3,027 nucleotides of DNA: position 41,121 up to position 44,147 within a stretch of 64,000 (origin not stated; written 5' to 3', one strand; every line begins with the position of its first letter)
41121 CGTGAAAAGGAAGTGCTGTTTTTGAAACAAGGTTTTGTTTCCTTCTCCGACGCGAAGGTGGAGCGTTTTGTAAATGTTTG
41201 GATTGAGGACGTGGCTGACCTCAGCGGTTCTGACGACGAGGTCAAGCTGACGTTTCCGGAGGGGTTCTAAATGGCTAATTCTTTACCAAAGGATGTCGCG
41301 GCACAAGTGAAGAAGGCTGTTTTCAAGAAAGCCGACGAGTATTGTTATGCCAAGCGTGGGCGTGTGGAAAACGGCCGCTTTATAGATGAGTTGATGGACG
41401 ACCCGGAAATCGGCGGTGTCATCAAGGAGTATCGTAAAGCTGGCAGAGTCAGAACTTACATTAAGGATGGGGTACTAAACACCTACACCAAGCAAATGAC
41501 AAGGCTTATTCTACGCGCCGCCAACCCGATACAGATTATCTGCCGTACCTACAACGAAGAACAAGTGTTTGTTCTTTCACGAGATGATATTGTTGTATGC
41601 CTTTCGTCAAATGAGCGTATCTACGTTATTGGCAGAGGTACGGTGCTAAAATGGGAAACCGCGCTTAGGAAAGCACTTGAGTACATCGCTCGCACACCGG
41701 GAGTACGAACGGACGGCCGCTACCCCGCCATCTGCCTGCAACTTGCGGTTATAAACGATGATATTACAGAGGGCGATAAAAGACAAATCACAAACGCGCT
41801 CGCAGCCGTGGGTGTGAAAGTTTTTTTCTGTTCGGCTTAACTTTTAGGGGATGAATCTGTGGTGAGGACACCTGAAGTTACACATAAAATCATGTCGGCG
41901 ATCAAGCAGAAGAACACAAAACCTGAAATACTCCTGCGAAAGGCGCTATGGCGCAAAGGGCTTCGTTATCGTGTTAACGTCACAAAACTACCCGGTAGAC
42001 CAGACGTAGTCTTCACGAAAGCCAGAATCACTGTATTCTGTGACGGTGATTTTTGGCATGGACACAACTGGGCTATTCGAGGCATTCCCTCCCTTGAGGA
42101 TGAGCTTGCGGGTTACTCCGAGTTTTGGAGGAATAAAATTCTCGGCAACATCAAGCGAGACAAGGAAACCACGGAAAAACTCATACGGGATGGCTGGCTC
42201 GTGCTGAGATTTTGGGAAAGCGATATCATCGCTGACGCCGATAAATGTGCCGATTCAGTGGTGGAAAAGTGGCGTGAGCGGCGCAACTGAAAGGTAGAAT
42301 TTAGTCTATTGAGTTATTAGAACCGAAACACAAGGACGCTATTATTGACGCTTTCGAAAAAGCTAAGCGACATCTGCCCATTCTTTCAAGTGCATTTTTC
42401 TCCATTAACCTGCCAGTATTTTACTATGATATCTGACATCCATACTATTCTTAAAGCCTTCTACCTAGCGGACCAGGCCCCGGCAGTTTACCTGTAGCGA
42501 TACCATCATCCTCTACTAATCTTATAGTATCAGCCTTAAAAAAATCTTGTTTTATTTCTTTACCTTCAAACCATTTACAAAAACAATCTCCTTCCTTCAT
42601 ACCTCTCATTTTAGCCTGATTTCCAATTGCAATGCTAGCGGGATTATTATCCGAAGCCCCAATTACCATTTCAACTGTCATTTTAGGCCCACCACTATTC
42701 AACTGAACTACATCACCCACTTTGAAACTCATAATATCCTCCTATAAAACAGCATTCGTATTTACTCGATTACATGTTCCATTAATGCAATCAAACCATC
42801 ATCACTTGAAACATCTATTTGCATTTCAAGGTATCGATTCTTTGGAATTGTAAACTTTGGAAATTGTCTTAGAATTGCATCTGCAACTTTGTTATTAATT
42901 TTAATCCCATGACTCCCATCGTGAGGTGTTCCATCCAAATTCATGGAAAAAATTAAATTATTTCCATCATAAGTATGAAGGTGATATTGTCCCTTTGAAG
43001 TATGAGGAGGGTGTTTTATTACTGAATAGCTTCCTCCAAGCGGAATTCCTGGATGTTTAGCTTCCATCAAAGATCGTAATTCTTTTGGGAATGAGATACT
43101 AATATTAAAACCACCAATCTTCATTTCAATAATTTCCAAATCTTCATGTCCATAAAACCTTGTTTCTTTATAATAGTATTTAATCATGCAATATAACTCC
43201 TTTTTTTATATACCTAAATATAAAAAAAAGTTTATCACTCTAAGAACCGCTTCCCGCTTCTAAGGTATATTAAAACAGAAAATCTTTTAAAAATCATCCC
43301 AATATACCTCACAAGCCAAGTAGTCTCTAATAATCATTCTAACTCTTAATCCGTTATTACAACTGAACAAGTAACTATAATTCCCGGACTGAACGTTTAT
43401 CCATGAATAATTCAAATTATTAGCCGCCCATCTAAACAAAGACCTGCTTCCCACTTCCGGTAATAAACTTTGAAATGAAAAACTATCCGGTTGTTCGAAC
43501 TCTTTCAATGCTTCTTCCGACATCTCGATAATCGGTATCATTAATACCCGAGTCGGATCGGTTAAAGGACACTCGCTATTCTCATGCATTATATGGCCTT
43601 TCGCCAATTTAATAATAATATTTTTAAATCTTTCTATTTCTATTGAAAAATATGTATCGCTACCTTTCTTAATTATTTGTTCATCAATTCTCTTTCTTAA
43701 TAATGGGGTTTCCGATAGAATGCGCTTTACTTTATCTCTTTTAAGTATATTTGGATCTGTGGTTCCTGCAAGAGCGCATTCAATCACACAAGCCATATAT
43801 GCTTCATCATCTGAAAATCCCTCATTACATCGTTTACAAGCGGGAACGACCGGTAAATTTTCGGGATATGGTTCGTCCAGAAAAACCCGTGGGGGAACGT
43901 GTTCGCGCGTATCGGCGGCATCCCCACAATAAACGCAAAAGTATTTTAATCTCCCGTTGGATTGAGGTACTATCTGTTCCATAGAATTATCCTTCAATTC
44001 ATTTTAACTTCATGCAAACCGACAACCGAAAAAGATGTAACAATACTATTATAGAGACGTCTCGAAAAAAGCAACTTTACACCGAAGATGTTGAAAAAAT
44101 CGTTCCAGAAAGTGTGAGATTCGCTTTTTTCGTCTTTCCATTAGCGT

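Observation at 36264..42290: Five-gene operon: Dcm, GHKL (MORC-like) ATPase, Mrr-nuclease/SF2-helicase fusion, 189-aa unknown, Vsr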

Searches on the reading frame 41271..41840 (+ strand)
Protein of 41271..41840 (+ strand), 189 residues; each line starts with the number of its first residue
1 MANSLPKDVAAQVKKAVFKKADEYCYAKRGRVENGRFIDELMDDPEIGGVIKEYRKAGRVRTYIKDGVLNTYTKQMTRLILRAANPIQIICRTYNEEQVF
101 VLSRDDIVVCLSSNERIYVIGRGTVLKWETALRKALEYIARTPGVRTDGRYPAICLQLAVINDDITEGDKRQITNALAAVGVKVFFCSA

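Call 3: search_protein_families(library=pfam, proteins=[window:41271-41840:+], max_evalue=0.01)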
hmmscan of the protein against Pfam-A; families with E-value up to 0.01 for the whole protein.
window:41271-41840:+ (189 aa): 0 families

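Call 4: search_protein_families(library=padloc, proteins=[window:41271-41840:+], max_evalue=0.01)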
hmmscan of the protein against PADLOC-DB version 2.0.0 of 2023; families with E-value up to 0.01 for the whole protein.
window:41271-41840:+ (189 aa): 1 family
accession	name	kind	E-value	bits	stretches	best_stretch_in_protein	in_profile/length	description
PDLC03127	Specificity_I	-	0.0076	13.1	1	47-129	263-340/571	Type I specificity subunit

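Call 5: search_protein_families(library=ncbifam, proteins=[window:41271-41840:+], max_evalue=0.01)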
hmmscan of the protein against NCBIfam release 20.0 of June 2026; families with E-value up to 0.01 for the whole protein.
window:41271-41840:+ (189 aa): 0 families

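Call 19: search_solved_structures(query=window:41271-41840:+, max_evalue=10)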
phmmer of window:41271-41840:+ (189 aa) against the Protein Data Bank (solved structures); distinct sequences matched with E-value up to 10: 3.
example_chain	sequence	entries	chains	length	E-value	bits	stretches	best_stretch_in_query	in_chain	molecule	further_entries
7nep_L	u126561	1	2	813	0.33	13.9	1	24-119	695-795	Myosin-4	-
7qin_L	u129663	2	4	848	0.34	13.8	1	24-119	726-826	Myosin-4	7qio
5h53_A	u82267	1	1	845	0.48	13.4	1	24-119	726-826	Skeletal muscle myosin heavy chain MyHC-EO/IIL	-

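Call 29: search_protein_families(library=padloc, proteins=[window:41271-41840:+], max_evalue=10)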
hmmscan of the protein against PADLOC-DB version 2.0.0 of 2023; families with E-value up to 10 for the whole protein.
window:41271-41840:+ (189 aa): 1 family
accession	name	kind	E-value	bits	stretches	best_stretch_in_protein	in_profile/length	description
PDLC03127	Specificity_I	-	0.0076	13.1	1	47-129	263-340/571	Type I specificity subunit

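Call 30: find_homologous_proteins(query=window:41271-41840:+)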
Query window:41271-41840:+ (189 aa): 448 proteins with E <= 0.001 among 628 candidates; the best 120 are listed.
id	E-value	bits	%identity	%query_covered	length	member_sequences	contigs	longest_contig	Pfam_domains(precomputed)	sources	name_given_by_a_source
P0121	8.8e-120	415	100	100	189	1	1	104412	-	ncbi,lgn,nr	ncbi:MAG: hypothetical protein HPY53_00795 [Brevinematales bacterium]|nr:hypothetical protein [Brevi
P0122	6.3e-100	350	85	100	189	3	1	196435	-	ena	-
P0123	1.1e-95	336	80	100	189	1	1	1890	-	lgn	-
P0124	9.0e-91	320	76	100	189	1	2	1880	-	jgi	-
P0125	1.3e-90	320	76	99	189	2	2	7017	-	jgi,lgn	-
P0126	2.9e-90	319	75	100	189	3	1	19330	-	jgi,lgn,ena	-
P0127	2.0e-89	316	75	100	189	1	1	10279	-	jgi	-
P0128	3.8e-89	315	74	100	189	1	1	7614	-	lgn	-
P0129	3.0e-88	312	73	99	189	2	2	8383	-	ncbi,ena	-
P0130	4.3e-88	312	73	100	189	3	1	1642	-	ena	-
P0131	7.6e-88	311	72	100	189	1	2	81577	-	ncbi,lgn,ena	-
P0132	4.7e-80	285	69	100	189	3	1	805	-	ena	-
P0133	4.7e-72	259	61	100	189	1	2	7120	-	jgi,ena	-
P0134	6.5e-69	249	63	100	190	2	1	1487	-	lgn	-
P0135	4.6e-66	240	72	80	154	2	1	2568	-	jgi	jgi:hypothetical protein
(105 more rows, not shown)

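Call 38: predict_structure(alignment_id=A2)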
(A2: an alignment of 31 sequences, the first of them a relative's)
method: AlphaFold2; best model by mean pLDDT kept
length: 189 residues; sequences in the alignment: 31
mean_pLDDT: 91.3   pTM: 0.82
mean pLDDT of the five models: 91.3, 90.8, 90.7, 89.6, 89.6
residues with pLDDT >= 90: 146; 70-90: 39; 50-70: 2; < 50: 2
segments of 3 or more residues with pLDDT < 50: none
pLDDT, mean of each block of 10 residues (from residue 1): 77 96 91 93 94 87 93 93 94 94 88 93 95 95 78 95 90 97 92
secondary structure, 60 per line:
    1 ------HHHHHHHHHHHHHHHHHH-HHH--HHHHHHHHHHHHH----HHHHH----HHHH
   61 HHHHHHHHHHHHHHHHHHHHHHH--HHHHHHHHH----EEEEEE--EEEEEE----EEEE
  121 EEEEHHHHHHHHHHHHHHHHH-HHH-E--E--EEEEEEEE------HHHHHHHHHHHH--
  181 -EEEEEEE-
elements in order: H7-24 H31-43 H48-52 H57-83 H86-94 E99-104 E107-112 E117-124 H125-141 E153-160 H167-178 E182-188

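Call 41: fold_search(model_id=the predicted structure, library=pdb)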
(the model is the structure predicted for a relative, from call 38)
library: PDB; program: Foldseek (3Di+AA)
matches with E <= 10: 1017; with E <= 0.001: 0
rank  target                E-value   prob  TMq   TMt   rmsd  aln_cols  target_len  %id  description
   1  3hx3                  2.2e-02  0.21  0.23  0.19  15.9       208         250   12  Crystal structure of CRALBP mutant R234W (released 2009-10-20)
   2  5gkj_B                2.4e-02  0.96  0.33  0.28   5.2       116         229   16  Structure of EndoMS in apo form (released 2016-11-02)
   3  2vld_B                2.9e-02  0.91  0.30  0.26   5.7       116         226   16  crystal structure of a repair endonuclease from Pyrococcus abyssi (released 2009-05-19)
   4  8q43_A                3.3e-02  0.47  0.33  0.18  12.4       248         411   10  Crystal structure of cA4-bound Can2 (E341A) in complex with oligo-C DNA (released 2023-11-22)
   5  2vld_A                4.3e-02  0.87  0.30  0.26   5.7       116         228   16  crystal structure of a repair endonuclease from Pyrococcus abyssi (released 2009-05-19)
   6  9n69_C                4.9e-02  0.10  0.17  0.10  16.2       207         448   11  Structure of the retron IA complex with HNH nuclease in the "down" orientation (released 2025-04-23)
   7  9n6b_A                6.0e-02  0.12  0.20  0.09  18.4       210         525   10  Structure of the retron IA complex with HNH nuclease in the "up" orientation (released 2025-04-23)
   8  9n6c_D                7.2e-02  0.10  0.18  0.10  18.4       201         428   10  Structure of the Retron IA Complex without the HNH Nuclease (released 2025-04-23)
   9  9n69_A                7.2e-02  0.10  0.19  0.09  18.4       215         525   11  Structure of the retron IA complex with HNH nuclease in the "down" orientation (released 2025-04-23)
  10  5b3h_D                1.0e-01  0.18  0.25  0.15  13.3       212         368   10  The crystal structure of the JACKDAW/IDD10 bound to the heterodimeric SHR-SCR complex (released 2017-03-01)
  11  6vvo_E                1.1e-01  0.30  0.21  0.14   8.3       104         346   10  Structure of the human clamp loader (Replication Factor C, RFC) bound to the sliding clamp (Proliferating Cell Nuclear (released 2020-02-26)
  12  9n6c_C                1.1e-01  0.08  0.18  0.10  17.9       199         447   10  Structure of the Retron IA Complex without the HNH Nuclease (released 2025-04-23)
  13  6kpd_C                1.3e-01  0.16  0.26  0.15  13.6       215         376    9  The crystal structure of the BALDIBIS/IDD9 bound to the homodimeric SCL3 (released 2020-09-02)
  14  5gke_A                1.4e-01  0.75  0.33  0.27   5.2       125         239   20  Structure of EndoMS-dsDNA1 complex (released 2016-11-02)
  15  5gkj_A                1.4e-01  0.44  0.27  0.24   9.5       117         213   16  Structure of EndoMS in apo form (released 2016-11-02)
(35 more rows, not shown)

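Call 90: search_protein_families(library=pfam, alignment_id=A2, max_evalue=10)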
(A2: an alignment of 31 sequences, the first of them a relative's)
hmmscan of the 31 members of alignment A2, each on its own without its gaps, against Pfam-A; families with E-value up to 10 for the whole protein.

A. member 1, P0121 (189 aa): 1 family
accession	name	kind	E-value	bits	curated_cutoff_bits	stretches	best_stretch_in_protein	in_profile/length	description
PF22541.2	DUF7005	-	0.11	11.8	27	1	53-101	290-339/361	Family of unknown function (DUF7005)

B. families by the number of members that match (of 31 scanned): 15 families
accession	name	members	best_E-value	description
PF10193.14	Telomere_reg-2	2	0.0095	Telomere length regulation protein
PF23850.1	DUF7213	2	0.02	Family of unknown function (DUF7213)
PF17326.7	DUF5365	2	0.16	Family of unknown function (DUF5365)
PF19483.4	DUF6019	1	0.004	Family of unknown function (DUF6019)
PF08885.17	GSCFA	1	0.018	GSCFA family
PF14586.11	MHC_I_2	1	0.049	Class I Histocompatibility antigen, NKG2D ligand, domains 1 and 2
PF05458.17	Siva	1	0.079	Cd27 binding protein (Siva)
PF16803.11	DRE2_N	1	0.084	Fe-S cluster assembly protein DRE2 N-terminus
PF22541.2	DUF7005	1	0.11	Family of unknown function (DUF7005)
PF24132.1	DUF7399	1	0.13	Family of unknown function (DUF7399)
PF17417.8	Glycoprot_B_PH2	1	0.18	Herpesvirus Glycoprotein B PH-like domain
PF25157.1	Vps8_C_schizo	1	0.18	Schizosaccharomyces Vps8, C-terminal domain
PF13186.11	SPASM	1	0.19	Iron-sulfur cluster-binding domain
PF08013.17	GatZ_KbaZ-like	1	0.22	D-tagatose-1,6-bisphosphate aldolase subunit GatZ/KbaZ-like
PF04179.17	Init_tRNA_PT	1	0.32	Rit1 DUSP-like domain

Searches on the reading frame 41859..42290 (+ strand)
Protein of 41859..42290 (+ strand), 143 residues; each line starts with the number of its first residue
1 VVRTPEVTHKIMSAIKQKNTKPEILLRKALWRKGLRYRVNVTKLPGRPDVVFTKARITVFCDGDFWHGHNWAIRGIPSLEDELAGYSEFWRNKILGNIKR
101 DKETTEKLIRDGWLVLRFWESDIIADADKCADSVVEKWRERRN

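Call 3: search_protein_families(library=pfam, proteins=[window:41859-42290:+], max_evalue=0.01)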
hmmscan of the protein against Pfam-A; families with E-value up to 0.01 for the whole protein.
window:41859-42290:+ (143 aa): 3 families
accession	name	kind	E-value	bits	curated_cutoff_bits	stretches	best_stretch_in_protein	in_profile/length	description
PF03852.21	Vsr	-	6.6e-27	93.6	27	1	4-72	5-73/74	DNA mismatch endonuclease Vsr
PF18741.7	MTES_1575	-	1.1e-05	25.9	38.2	0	97-136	55-94/96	REase_MTES_1575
PF04480.18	DUF559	-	0.00018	21.8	20.6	1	99-136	69-106/109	Protein of unknown function (DUF559)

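Call 4: search_protein_families(library=padloc, proteins=[window:41859-42290:+], max_evalue=0.01)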
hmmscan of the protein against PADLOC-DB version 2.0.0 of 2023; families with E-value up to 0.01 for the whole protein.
window:41859-42290:+ (143 aa): 1 family
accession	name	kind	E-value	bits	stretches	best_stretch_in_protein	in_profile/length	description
PDLC03397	Vsr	-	1e-18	65.9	1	9-135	11-131/156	Type II nicking endonuclease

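Call 5: search_protein_families(library=ncbifam, proteins=[window:41859-42290:+], max_evalue=0.01)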
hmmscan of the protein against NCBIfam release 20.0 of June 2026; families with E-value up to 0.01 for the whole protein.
window:41859-42290:+ (143 aa): 1 family
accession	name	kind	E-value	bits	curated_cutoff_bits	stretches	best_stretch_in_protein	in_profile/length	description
TIGR00632.1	vsr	subfamily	1.1e-35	122.4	97.85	1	4-122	6-119/119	DNA mismatch endonuclease Vsr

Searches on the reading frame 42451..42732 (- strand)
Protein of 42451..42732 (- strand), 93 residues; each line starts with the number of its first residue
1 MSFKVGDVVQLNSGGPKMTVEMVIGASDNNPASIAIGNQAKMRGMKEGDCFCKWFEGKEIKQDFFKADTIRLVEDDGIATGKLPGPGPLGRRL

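Call 35: search_protein_families(library=pfam, proteins=[window:42451-42732:-], max_evalue=0.01)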
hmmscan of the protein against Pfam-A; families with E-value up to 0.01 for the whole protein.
window:42451-42732:- (93 aa): 1 family
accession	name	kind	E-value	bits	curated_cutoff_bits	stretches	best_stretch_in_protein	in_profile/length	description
PF09926.15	DUF2158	-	7.6e-12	45.2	22.3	1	4-70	1-50/50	Uncharacterized small protein (DUF2158)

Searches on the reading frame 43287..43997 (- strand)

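Call 35: search_protein_families(library=pfam, proteins=[window:43287-43997:-], max_evalue=0.01)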
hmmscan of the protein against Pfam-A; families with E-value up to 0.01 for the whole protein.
window:43287-43997:- (236 aa): 2 families
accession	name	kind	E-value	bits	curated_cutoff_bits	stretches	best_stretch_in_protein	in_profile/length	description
PF14279.12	HNH_5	-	0.0011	19.3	27.5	1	21-63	1-45/56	HNH endonuclease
PF24666.1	zf-C2H2_fungi_2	-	0.0067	16.7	27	0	54-68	3-17/26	Fungal C2H2 zinc finger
